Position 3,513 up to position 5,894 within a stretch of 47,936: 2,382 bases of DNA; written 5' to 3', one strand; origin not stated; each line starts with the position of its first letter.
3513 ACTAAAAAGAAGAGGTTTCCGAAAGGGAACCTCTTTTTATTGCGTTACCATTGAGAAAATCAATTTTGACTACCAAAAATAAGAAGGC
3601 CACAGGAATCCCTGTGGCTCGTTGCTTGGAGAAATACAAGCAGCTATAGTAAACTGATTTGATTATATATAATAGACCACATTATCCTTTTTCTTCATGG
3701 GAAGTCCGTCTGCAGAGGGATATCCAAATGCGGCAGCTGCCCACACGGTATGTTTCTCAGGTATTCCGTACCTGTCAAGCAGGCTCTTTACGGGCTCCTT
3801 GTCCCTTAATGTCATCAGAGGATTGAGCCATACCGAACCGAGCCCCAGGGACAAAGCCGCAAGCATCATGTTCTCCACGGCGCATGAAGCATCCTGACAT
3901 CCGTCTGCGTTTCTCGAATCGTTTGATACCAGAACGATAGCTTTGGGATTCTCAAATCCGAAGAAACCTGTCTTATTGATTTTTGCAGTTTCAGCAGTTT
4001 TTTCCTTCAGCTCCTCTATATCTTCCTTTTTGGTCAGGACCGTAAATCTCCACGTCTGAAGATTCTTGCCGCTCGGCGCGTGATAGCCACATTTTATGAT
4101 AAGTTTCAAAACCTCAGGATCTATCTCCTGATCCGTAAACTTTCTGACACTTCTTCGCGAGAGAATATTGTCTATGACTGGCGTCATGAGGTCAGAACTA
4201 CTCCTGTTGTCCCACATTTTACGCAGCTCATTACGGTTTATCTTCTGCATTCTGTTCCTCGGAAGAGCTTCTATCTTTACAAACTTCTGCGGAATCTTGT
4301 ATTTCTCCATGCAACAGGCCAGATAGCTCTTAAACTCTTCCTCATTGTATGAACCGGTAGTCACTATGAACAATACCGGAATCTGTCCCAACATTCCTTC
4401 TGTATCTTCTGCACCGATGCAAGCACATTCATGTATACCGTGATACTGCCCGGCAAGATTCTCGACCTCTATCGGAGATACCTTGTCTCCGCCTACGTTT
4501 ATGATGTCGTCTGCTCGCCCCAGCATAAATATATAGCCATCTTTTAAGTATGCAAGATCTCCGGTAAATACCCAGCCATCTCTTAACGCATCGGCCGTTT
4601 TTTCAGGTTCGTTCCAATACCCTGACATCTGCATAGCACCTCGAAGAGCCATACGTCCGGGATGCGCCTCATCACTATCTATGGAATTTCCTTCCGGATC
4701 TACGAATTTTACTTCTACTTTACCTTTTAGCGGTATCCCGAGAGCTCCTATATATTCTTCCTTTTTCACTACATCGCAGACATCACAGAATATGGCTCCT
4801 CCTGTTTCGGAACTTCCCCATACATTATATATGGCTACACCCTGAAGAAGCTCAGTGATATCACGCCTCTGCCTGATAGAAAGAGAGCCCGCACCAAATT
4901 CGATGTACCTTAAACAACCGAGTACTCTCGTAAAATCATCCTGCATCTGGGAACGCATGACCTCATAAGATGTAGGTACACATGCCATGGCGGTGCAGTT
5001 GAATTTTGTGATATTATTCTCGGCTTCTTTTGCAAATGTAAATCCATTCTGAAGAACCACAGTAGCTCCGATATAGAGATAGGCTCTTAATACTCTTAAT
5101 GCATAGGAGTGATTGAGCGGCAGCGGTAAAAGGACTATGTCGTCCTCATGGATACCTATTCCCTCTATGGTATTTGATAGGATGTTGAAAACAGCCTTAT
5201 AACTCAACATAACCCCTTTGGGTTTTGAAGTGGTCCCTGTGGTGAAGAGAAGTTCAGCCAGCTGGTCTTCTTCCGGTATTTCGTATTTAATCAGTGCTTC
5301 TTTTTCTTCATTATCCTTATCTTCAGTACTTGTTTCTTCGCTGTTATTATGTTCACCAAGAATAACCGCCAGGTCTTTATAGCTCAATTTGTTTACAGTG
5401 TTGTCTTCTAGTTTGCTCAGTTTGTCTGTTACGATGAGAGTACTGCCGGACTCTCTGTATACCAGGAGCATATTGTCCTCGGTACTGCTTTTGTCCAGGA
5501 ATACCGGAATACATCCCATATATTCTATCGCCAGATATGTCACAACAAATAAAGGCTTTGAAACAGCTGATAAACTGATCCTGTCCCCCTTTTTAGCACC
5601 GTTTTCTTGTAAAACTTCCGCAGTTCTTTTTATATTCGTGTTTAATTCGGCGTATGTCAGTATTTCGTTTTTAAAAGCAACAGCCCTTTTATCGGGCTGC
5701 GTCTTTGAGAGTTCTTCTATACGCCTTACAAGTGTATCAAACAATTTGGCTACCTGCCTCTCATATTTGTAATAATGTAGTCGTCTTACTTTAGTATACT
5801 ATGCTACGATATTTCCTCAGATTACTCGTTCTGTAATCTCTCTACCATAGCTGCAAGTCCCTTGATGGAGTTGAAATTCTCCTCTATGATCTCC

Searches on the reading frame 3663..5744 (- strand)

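Call 68: search_protein_families(library=pfam, proteins=[window:3663-5744:-], max_evalue=0.001)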
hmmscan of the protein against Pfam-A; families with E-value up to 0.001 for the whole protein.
window:3663-5744:- (693 aa): 4 families
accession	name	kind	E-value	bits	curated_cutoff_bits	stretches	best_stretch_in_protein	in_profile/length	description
PF00501.34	AMP-binding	-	2e-63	214.9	29.9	1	13-377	5-384/384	AMP-binding enzyme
PF00881.29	Nitroreductase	-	2.9e-26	93.1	23.5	1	527-675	1-167/167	Nitroreductase family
PF14512.11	TM1586_NiRdase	-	1.8e-08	34.7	27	1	524-686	3-143/215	Putative TM nitroreductase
PF13193.12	AMP-binding_C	-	2.8e-08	35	24.5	1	426-501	1-76/76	AMP-binding enzyme C-terminal domain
